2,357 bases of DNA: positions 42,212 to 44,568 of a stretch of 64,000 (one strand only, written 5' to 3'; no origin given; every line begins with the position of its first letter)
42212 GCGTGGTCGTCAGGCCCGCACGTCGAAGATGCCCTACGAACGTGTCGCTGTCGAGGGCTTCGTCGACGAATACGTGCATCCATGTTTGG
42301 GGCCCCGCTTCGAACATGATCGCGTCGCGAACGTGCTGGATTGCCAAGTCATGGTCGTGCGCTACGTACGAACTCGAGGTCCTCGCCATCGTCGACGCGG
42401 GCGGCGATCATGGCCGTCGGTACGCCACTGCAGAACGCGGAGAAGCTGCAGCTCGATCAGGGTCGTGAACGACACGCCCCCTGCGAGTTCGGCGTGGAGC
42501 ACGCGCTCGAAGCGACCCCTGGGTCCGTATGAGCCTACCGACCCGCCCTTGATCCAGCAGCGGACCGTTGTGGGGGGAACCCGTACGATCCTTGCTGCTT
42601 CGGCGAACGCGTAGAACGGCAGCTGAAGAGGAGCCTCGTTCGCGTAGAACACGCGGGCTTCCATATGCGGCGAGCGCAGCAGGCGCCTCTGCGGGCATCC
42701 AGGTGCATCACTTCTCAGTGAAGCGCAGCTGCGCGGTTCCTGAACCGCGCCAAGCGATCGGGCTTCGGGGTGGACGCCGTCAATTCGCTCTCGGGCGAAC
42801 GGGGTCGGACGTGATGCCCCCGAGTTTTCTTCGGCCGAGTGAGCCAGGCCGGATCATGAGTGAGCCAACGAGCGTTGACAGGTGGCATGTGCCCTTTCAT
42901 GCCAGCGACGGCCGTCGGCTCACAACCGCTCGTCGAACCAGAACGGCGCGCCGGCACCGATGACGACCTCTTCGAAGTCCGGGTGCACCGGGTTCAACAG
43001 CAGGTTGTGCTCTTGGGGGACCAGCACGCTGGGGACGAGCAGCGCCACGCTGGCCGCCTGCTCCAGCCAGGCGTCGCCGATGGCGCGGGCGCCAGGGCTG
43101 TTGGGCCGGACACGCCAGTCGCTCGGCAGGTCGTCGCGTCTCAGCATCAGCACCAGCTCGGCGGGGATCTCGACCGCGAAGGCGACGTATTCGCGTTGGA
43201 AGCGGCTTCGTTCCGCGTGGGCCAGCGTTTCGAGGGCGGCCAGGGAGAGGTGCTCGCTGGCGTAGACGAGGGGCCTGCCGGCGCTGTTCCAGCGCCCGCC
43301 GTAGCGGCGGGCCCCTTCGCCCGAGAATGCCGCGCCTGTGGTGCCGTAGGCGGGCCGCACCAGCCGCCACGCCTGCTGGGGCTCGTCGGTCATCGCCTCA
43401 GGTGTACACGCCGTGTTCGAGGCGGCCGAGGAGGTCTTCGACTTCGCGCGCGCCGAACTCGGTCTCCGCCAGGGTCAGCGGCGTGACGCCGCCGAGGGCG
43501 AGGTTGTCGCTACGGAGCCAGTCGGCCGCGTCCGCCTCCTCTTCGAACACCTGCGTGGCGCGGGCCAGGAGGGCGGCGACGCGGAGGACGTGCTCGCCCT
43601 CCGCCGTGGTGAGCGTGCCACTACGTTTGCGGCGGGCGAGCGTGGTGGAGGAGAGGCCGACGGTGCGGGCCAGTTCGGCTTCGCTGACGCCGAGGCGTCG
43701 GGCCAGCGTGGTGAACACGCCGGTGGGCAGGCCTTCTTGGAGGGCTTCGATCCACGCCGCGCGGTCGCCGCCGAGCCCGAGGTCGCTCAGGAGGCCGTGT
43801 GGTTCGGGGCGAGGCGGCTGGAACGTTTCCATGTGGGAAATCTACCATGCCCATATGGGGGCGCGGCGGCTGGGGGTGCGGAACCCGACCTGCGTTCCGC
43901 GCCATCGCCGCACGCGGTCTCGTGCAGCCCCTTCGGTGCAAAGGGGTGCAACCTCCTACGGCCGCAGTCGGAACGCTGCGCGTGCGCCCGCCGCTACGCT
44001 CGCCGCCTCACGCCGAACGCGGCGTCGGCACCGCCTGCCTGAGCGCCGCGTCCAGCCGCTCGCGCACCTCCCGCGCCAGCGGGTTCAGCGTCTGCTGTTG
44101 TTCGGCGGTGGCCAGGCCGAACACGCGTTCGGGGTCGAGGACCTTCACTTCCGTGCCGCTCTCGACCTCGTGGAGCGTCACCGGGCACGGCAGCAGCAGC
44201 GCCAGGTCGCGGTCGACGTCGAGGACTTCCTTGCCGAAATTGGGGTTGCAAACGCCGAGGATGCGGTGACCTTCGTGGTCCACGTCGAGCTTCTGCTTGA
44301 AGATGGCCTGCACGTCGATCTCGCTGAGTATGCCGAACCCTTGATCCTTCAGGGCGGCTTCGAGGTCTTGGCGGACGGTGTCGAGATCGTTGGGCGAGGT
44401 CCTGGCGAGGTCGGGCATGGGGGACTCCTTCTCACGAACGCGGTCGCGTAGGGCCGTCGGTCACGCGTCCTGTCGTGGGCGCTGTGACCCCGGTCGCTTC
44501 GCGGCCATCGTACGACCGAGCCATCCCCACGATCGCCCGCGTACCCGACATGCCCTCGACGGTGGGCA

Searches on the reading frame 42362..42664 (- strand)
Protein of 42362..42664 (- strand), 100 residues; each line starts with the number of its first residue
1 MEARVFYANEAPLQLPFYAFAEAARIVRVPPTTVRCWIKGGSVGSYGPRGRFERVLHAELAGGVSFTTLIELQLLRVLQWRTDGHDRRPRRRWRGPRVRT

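Call 3: search_protein_families(library=pfam, proteins=[window:42362-42664:-], max_evalue=0.1)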
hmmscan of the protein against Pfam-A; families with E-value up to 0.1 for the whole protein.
window:42362-42664:- (100 aa): 3 families
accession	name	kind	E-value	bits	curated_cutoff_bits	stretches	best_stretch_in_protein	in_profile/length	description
PF12728.13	HTH_17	-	9.1e-05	23.1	27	1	21-59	5-42/51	Helix-turn-helix domain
PF21321.3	HTH_66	-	0.01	16.6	24.3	1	16-41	1-26/83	Putative DNA-binding HTH domain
PF00376.29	MerR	-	0.019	15.2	28.2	1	22-40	4-22/38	MerR family regulatory protein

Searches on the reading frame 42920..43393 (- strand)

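Call 3: search_protein_families(library=pfam, proteins=[window:42920-43393:-], max_evalue=0.1)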
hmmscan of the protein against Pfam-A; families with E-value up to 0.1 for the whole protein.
window:42920-43393:- (157 aa): 1 family
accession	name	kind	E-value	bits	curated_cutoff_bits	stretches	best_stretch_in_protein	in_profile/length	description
PF08808.17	RES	-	7.6e-35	120.7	23.2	1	8-154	2-157/157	RES domain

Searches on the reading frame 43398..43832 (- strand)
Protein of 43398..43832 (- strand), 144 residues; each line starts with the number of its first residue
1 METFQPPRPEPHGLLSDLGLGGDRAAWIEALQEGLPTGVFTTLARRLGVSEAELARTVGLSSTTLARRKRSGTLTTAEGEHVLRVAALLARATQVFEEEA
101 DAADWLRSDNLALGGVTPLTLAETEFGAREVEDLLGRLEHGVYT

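Call 3: search_protein_families(library=pfam, proteins=[window:43398-43832:-], max_evalue=0.1)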
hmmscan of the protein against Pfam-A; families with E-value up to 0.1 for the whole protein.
window:43398-43832:- (144 aa): 8 families
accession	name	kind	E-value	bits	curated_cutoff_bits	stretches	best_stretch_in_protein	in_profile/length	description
PF09722.15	Xre_MbcA_ParS_C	-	1.8e-18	66.7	24.5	1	92-141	2-51/51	Antitoxin Xre/MbcA/ParS C-terminal toxin-binding domain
PF20432.4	Xre-like-HTH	-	7.7e-14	52.2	25.8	1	27-86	2-62/63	Antitoxin Xre-like helix-turn-helix domain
PF13404.12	HTH_AsnC-type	-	0.00012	22.3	27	1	52-69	21-38/42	AsnC-type helix-turn-helix domain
PF22451.2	NirdL-like_HTH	-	0.021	14.8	27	1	28-57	5-36/47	Siroheme decarboxylase NirDL-like HTH domain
PF13412.12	HTH_24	-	0.031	14.3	21.9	0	50-68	19-37/48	Winged helix-turn-helix DNA-binding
PF13338.12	AbiEi_4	-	0.039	14.5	25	0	49-75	14-39/49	Transcriptional regulator, AbiEi antitoxin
PF10979.13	DUF2786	-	0.04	14.3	23.9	1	84-103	5-25/40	Protein of unknown function (DUF2786)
PF19460.4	DUF5997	-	0.094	13.3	27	0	40-83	42-85/108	Family of unknown function (DUF5997)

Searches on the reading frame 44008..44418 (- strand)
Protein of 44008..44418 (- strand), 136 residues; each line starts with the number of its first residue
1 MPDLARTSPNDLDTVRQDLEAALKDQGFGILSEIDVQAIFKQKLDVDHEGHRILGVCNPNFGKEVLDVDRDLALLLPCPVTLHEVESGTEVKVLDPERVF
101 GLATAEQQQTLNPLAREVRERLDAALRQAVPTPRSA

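Call 3: search_protein_families(library=pfam, proteins=[window:44008-44418:-], max_evalue=0.1)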
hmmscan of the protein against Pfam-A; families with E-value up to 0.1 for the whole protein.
window:44008-44418:- (136 aa): 1 family
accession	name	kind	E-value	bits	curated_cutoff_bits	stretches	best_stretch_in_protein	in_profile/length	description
PF03625.19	DUF302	-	2.8e-17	62.8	23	1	34-96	1-63/63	Domain of unknown function DUF302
